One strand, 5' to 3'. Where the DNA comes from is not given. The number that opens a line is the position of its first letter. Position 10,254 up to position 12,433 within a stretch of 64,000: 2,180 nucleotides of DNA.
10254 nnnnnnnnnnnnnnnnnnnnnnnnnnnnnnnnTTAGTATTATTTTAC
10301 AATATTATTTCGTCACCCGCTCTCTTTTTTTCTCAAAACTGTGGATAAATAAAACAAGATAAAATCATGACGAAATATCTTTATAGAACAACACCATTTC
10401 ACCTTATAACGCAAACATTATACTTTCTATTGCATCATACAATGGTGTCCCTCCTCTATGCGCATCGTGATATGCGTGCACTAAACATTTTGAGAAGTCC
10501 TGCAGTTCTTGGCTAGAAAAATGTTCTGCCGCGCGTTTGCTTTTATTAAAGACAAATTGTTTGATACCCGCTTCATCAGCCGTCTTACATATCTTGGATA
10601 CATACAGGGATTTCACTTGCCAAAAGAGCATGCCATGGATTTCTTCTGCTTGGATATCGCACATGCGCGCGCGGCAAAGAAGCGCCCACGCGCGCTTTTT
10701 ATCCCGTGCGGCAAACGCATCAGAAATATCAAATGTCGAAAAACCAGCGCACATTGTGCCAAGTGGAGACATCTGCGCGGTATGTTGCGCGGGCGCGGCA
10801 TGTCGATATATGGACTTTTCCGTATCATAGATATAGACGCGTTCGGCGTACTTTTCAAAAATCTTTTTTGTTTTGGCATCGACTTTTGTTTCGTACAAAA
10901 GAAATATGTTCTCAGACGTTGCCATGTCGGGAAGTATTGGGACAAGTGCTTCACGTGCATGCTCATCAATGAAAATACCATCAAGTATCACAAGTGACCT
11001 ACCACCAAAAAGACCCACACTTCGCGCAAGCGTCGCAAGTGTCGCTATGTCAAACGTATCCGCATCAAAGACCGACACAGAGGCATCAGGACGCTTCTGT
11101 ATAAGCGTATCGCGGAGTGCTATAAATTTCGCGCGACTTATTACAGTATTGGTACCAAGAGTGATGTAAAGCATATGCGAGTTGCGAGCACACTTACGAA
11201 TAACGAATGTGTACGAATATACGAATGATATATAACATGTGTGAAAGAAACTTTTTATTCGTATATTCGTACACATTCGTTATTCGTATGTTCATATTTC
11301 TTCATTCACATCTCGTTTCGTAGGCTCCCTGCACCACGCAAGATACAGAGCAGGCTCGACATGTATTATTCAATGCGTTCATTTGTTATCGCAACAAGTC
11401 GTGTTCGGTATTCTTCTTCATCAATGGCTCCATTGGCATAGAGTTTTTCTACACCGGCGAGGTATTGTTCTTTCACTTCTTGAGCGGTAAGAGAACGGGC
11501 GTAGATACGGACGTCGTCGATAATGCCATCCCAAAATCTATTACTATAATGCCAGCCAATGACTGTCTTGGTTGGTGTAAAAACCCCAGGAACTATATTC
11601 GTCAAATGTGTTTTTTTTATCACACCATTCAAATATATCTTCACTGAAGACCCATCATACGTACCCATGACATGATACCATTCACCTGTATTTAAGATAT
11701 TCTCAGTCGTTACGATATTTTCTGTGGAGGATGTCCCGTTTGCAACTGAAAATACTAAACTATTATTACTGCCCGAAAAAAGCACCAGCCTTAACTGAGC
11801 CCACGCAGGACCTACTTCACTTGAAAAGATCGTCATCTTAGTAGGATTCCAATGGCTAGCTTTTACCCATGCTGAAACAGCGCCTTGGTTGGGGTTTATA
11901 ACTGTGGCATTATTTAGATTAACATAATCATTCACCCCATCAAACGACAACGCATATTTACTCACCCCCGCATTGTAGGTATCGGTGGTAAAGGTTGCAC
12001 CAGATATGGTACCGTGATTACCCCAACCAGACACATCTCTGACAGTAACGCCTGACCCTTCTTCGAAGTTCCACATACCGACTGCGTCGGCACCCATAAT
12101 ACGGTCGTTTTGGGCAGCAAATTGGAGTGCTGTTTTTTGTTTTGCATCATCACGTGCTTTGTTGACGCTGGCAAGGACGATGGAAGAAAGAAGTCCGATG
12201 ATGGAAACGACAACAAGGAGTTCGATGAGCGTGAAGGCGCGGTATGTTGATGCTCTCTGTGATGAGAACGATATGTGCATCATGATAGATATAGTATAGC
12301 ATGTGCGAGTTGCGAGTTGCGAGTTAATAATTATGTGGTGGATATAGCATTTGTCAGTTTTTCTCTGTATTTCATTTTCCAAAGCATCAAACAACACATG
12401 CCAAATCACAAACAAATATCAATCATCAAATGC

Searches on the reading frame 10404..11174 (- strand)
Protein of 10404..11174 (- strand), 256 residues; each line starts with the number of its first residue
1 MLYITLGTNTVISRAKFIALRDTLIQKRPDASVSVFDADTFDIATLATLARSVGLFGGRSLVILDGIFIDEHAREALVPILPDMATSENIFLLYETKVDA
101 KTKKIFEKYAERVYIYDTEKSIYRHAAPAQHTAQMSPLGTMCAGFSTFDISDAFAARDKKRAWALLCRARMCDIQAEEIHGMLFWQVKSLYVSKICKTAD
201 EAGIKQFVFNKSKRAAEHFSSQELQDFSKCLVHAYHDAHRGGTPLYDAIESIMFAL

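Call 11: search_protein_families(library=pfam, proteins=[window:10404-11174:-])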
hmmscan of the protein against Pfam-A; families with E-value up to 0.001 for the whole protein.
window:10404-11174:- (256 aa): 0 families

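Call 59: search_protein_families(library=ncbifam, proteins=[window:10404-11174:-], max_evalue=0.01)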
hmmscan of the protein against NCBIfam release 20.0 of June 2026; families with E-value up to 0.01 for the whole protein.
window:10404-11174:- (256 aa): 2 families
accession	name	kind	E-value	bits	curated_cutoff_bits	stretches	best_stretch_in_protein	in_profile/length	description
TIGR01128.2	holA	equivalog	9.2e-19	67.9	80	2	3-118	2-123/316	DNA polymerase III subunit delta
NF006299.0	PRK08487.1-2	equivalog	0.0031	16.7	656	1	26-69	41-84/340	DNA polymerase III subunit delta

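Call 60: search_protein_families(library=pfam, proteins=[window:10404-11174:-], max_evalue=1)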
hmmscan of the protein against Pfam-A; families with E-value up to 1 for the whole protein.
window:10404-11174:- (256 aa): 2 families
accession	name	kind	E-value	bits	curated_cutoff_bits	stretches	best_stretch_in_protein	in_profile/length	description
PF21694.2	DNA_pol3_delta_C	-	0.002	18.5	27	1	147-233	4-98/121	DNA polymerase III delta subunit, C-terminal domain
PF06144.19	DNA_pol3_delta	-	0.015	15.8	21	1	3-108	1-113/124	DNA polymerase III, delta subunit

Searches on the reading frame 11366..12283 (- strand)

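Call 11: search_protein_families(library=pfam, proteins=[window:11366-12283:-])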
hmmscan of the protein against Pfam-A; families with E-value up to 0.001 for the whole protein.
window:11366-12283:- (305 aa): 3 families
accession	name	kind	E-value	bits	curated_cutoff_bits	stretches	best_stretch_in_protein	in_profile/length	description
PF13385.13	Laminin_G_3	-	1.7e-28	100.1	27.6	1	115-271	1-151/151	Concanavalin A-like lectin/glucanases superfamily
PF07963.17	N_methyl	-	6.2e-06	26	21.2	1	15-37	5-27/27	Prokaryotic N-terminal methylation motif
PF09851.14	SHOCT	-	0.00036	20.6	27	1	280-295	8-23/28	Short C-terminal domain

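Call 59: search_protein_families(library=ncbifam, proteins=[window:11366-12283:-], max_evalue=0.01)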
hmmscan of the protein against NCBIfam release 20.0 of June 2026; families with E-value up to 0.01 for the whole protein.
window:11366-12283:- (305 aa): 10 families
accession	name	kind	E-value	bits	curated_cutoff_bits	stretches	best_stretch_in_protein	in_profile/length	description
NF052521.1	TafC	equivalog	1.1e-08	34.6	410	1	67-274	148-360/373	TafC family fimbrial protein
TIGR01708.2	typeII_sec_gspH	equivalog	1.4e-08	34.9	80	1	16-58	3-46/169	type II secretion system minor pseudopilin GspH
TIGR01710.1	typeII_sec_gspG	equivalog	9.9e-07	28.9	88.85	1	15-53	1-39/134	type II secretion system major pseudopilin GspG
TIGR02532.1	IV_pilin_GFxxxE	domain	4.9e-06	26.2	16.3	1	15-37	2-24/24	prepilin-type N-terminal cleavage/methylation domain-containing protein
NF041775.1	typeIV_PilA_Myxo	equivalog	3e-05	24.1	400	1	13-52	9-48/214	type IV pilin protein PilA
NF041013.1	T4P_ComGE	equivalog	3.1e-05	24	49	1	14-52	3-44/83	competence type IV pilus minor pilin ComGE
NF040999.1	pilin_ComGC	equivalog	0.00011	22.3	75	1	15-51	2-38/84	competence type IV pilus major pilin ComGC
NF007862.0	PRK10574.1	equivalog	0.00026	21.2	138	1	14-42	4-32/145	prepilin peptidase-dependent pilin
TIGR02596.1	TIGR02596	subfamily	0.00097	19.3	70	1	17-43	1-27/196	Verru_Chthon cassette protein D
NF040982.1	ComGD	equivalog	0.0042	17.5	70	1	15-49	2-37/139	competence type IV pilus minor pilin ComGD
